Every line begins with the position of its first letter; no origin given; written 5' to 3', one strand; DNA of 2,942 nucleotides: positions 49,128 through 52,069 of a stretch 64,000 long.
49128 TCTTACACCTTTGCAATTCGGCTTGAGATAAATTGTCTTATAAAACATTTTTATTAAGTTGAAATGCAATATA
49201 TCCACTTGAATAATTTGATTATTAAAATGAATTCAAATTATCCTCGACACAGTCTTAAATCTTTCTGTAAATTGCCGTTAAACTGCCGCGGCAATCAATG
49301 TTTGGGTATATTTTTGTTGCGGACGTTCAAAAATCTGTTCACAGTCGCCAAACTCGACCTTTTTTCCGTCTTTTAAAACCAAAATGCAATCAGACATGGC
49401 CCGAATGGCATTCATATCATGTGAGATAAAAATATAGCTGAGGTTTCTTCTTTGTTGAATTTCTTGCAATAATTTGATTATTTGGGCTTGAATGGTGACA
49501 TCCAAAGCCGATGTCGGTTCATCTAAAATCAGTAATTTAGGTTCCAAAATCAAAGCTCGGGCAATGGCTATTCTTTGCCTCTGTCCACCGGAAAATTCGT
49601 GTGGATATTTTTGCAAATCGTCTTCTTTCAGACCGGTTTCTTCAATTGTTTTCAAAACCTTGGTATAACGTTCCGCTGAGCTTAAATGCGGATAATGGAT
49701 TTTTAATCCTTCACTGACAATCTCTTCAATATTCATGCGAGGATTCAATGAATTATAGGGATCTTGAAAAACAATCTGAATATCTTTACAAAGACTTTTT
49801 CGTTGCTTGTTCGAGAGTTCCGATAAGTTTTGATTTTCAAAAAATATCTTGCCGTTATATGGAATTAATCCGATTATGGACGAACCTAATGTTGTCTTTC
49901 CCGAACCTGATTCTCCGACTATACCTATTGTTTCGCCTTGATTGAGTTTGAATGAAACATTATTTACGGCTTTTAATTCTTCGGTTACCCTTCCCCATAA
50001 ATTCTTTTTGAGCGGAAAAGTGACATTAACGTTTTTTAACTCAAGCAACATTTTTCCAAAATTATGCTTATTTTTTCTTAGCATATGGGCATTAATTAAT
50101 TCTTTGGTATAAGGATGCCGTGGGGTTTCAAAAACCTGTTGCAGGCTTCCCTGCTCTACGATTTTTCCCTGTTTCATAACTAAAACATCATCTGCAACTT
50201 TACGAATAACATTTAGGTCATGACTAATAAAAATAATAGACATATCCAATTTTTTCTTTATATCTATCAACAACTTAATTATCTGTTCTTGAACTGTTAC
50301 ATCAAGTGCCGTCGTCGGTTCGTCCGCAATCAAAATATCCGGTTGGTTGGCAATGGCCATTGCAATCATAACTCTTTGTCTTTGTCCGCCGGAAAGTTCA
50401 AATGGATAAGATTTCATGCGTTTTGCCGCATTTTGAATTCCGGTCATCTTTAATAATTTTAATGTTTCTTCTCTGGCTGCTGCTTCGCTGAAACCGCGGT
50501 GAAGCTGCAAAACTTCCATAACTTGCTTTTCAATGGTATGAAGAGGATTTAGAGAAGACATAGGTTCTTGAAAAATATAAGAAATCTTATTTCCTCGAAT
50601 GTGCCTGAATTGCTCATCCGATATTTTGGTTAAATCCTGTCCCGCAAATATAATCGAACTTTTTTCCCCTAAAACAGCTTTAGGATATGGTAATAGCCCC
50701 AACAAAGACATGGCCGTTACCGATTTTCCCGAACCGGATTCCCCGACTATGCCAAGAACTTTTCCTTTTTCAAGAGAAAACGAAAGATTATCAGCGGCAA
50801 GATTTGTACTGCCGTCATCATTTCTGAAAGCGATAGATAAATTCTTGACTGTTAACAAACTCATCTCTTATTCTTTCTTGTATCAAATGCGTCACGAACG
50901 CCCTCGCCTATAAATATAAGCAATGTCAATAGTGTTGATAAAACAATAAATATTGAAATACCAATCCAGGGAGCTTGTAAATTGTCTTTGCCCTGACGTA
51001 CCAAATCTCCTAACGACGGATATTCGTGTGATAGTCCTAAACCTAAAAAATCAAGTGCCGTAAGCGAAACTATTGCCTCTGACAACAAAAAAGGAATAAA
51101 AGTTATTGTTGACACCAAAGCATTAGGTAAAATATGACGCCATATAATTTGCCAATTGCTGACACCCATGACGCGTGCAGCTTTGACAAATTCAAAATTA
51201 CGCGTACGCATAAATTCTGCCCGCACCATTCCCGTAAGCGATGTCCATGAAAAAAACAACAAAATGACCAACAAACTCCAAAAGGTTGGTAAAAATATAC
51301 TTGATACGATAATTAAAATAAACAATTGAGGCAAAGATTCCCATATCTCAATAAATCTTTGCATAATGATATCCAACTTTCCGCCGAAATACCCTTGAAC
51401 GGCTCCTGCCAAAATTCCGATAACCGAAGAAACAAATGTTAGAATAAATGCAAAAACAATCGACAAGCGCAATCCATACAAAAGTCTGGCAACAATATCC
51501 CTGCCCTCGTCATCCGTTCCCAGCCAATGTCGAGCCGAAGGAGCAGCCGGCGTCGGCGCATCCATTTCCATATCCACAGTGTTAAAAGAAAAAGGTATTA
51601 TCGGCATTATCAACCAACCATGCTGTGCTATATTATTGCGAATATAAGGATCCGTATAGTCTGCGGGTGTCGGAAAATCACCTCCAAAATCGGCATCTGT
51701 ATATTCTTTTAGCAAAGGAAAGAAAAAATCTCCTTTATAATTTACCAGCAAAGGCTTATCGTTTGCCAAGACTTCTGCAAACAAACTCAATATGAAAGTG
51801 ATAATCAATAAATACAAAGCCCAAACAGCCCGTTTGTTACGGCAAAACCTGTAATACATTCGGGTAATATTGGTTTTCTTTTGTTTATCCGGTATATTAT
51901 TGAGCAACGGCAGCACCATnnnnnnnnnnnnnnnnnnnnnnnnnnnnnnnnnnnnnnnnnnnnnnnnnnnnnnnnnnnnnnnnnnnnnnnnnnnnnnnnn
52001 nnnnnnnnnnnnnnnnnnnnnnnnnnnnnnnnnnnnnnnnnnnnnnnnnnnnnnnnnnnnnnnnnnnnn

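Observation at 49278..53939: YejEF-like ABC permease/ATPase pair has no binding protein or second permease and is coupled to a ~680-aa uncharacterised membrane protein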

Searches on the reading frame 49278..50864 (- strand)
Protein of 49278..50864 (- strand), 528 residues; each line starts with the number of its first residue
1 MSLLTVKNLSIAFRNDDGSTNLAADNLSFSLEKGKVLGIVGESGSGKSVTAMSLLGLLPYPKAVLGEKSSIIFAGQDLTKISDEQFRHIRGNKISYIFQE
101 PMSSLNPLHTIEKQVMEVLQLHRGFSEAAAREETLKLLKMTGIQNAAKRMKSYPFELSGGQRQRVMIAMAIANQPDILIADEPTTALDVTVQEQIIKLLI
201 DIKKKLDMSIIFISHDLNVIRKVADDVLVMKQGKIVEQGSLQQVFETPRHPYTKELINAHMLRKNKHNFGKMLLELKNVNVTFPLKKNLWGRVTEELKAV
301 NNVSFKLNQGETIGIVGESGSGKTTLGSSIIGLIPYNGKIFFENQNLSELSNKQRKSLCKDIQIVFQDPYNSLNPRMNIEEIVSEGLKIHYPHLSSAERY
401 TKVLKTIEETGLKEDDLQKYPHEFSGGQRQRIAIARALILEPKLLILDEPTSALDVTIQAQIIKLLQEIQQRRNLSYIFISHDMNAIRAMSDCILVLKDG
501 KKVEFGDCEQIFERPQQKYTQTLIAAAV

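Call 3: search_protein_families(library=pfam, proteins=[window:49278-50864:-], max_evalue=0.1)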
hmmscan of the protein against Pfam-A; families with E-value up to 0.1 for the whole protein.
window:49278-50864:- (528 aa): 38 families (the best 25 are shown)
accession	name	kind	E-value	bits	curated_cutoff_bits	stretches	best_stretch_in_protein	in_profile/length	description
PF00005.33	ABC_tran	-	5.2e-69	231.6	25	2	300-452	1-137/137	ABC transporter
PF02463.25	SMC_N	-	1.8e-15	57.4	40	2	305-498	20-213/220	RecF/RecN/SMC N terminal domain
PF13304.12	AAA_21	-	1.8e-11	45.1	27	2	415-485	229-301/304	AAA domain, putative AbiEii toxin, Type IV TA system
PF08352.17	oligo_HPY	-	1.9e-11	44.6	27.1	2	236-261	1-26/65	Oligopeptide/dipeptide transporter, C-terminal region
PF13401.12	AAA_22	-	1.1e-06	29.4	27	1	315-393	10-65/130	AAA domain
PF20720.3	nSTAND3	-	1.6e-06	28.3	27.2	1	298-351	5-58/155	Novel STAND NTPase 3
PF09818.15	ABC_ATPase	-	2.5e-05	23.9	23.2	0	423-504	157-253/283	P-loop domain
PF00485.24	PRK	-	3.2e-05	24.3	22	0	313-376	2-67/196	Phosphoribulokinase / Uridine kinase family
PF09848.15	SLFN-g3_helicase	-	7.9e-05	22.5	24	1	36-119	3-75/354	Schlafen group 3, DNA/RNA helicase domain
PF13555.12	AAA_29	-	0.0001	22.4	27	1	303-326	15-38/61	P-loop containing region of AAA domain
PF13191.12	AAA_16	-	0.00048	21.1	32.6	0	309-360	21-80/167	AAA ATPase domain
PF01078.27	Mg_chelatase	-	0.00099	19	20.3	0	37-61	25-49/207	Magnesium chelatase, subunit ChlI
PF20703.3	nSTAND1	-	0.0013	18.9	27.1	0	26-48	25-47/379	Novel STAND NTPase 1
PF00931.28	NB-ARC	-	0.0019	18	23.5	0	300-331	8-39/248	NB-ARC domain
PF05729.18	NACHT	-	0.0024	18.1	26.7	0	312-331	2-21/167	NACHT domain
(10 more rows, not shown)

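Call 4: search_protein_families(library=ncbifam, proteins=[window:49278-50864:-], max_evalue=0.1)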
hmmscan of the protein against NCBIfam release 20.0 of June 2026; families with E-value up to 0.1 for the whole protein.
window:49278-50864:- (528 aa): 209 families (the best 25 are shown)
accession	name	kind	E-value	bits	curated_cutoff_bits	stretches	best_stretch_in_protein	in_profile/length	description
NF011713.0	PRK15134.1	equivalog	2.6e-206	686.3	834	1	2-525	4-527/529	microcin C ABC transporter ATP-binding protein YejF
NF007613.0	PRK10261.1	equivalog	3.7e-155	517.8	1077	2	3-259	12-271/623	glutathione ABC transporter ATP-binding protein GsiA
NF008453.0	PRK11308.1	subfamily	2.1e-150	500.6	408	2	266-527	5-265/334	dipeptide ABC transporter ATP-binding protein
NF008246.0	PRK11022.1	equivalog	6.2e-149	495.5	541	2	1-259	1-256/326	dipeptide ABC transporter ATP-binding protein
NF007010.1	PRK09473.1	subfamily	2.3e-148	493.1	575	2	3-259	1-253/318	oligopeptide ABC transporter ATP-binding protein OppD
NF011659.0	PRK15079.1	equivalog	2.8e-145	483.2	540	2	270-526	8-267/334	murein tripeptide/oligopeptide ABC transporter ATP binding protein OppF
NF047578.1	opine_ATP_CntD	equivalog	1.3e-141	470.5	380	2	3-263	2-256/266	staphylopine uptake ABC transporter ATP-binding protein CntD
NF047576.1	opine_ATP_CntF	equivalog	1.7e-141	470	385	2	3-262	2-255/264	staphylopine uptake ABC transporter ATP-binding protein CntF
TIGR02770.1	nickel_nikD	equivalog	9.4e-137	453.8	318.7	2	25-260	3-229/230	nickel import ATP-binding protein NikD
NF043071.1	DppF_dipep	equivalog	1.8e-134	448.4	660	2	265-527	5-266/331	dipeptide ABC transporter ATP-binding subunit DppF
NF043079.1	MMSYN1_0167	equivalog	4.9e-131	438.2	740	4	83-258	297-472/561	oligopeptide ABC transporter ATP-binding protein OppD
TIGR02769.1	nickel_nikE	equivalog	7e-122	406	332.55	2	273-508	2-235/265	nickel import ATP-binding protein NikE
NF043078.1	MMSYN1_0168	equivalog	9.9e-119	397.8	800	5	403-526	473-596/649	oligopeptide ABC transporter ATP-binding protein OppF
NF007739.0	PRK10419.1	subfamily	6.9e-107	357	354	2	274-505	4-233/268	nickel ABC transporter ATP-binding protein NikE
NF011692.0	PRK15112.1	equivalog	2.1e-103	345.6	452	2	271-526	3-253/269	putrescine export ABC transporter ATP-binding protein SapF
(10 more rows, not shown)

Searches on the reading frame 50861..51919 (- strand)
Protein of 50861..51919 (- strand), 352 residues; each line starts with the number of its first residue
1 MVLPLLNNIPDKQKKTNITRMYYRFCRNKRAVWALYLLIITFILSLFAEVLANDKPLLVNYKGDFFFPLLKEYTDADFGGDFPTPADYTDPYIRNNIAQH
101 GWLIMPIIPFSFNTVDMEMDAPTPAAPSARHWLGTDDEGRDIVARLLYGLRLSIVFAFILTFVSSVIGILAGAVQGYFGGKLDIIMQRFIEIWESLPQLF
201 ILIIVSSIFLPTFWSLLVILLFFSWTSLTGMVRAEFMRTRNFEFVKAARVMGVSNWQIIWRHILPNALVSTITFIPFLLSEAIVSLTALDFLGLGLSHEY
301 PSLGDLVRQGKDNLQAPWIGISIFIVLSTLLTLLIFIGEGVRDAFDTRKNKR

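Call 3: search_protein_families(library=pfam, proteins=[window:50861-51919:-], max_evalue=0.1)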
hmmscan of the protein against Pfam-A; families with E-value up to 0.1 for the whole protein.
window:50861-51919:- (352 aa): 2 families
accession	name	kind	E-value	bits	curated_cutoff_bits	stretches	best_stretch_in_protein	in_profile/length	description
PF00528.27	BPD_transp_1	-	1.2e-29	103.7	26.4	1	168-349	1-182/184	Binding-protein-dependent transport system inner membrane component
PF12911.12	OppC_N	-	9.5e-06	25.8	23.9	1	21-56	6-41/53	N-terminal TM domain of oligopeptide transport permease C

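Call 4: search_protein_families(library=ncbifam, proteins=[window:50861-51919:-], max_evalue=0.1)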
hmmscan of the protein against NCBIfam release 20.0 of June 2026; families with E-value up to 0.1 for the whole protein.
window:50861-51919:- (352 aa): 30 families (the best 25 are shown)
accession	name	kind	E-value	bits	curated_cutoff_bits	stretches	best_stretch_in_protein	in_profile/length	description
NF011596.0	PRK15021.1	subfamily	5.5e-129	430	439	1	22-349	12-339/341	microcin C ABC transporter permease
NF045476.1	Opp4C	equivalog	4.8e-64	216.3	350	2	123-348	49-278/278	oligopeptide ABC transporter permease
NF045475.1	Opp3C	equivalog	4.4e-55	187.1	450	1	13-348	19-326/328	oligopeptide ABC transporter permease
NF045474.1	Opp2C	equivalog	2.7e-49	167.9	300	1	125-346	14-236/236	nickel transporter permease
NF045473.1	Opp1C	equivalog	4.4e-46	157.5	350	1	124-348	41-266/267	nickel/cobalt ABC transporter permease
TIGR02790.1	nickel_nikC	equivalog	6.3e-45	153.8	358.45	1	125-346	36-258/258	nickel ABC transporter permease subunit NikC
NF011935.0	PRK15406.1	equivalog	8.6e-43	147.2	433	1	107-348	59-300/302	oligopeptide ABC transporter permease OppC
NF008160.0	PRK10913.1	equivalog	1.1e-41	143.2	483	2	128-348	76-297/300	dipeptide ABC transporter permease DppC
NF043080.1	MMSYN1_0166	equivalog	7.7e-40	136.7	370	1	113-349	64-305/307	oligopeptide ABC transporter permease OppC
NF011662.0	PRK15082.1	equivalog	1e-38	133.5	484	1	124-350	74-301/303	glutathione ABC transporter permease GsiD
NF007376.0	PRK09881.1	equivalog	2.2e-37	128.7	434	1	125-350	68-294/298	D,D-dipeptide ABC transporter permease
NF047573.1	opine_perm_CntC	exception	3.4e-36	125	440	1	108-313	32-234/271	staphylopine uptake ABC transporter permease subunit CntC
NF007738.0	PRK10417.1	equivalog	2.5e-29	102.6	335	1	108-348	32-270/277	nickel ABC transporter permease subunit NikC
NF011691.0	PRK15111.1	equivalog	2.5e-25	89.6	379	1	131-346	76-292/296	putrescine export ABC transporter permease SapC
NF045470.1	Opp2B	equivalog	5.8e-09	35.6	350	1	142-280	87-236/300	nickel ABC transporter permease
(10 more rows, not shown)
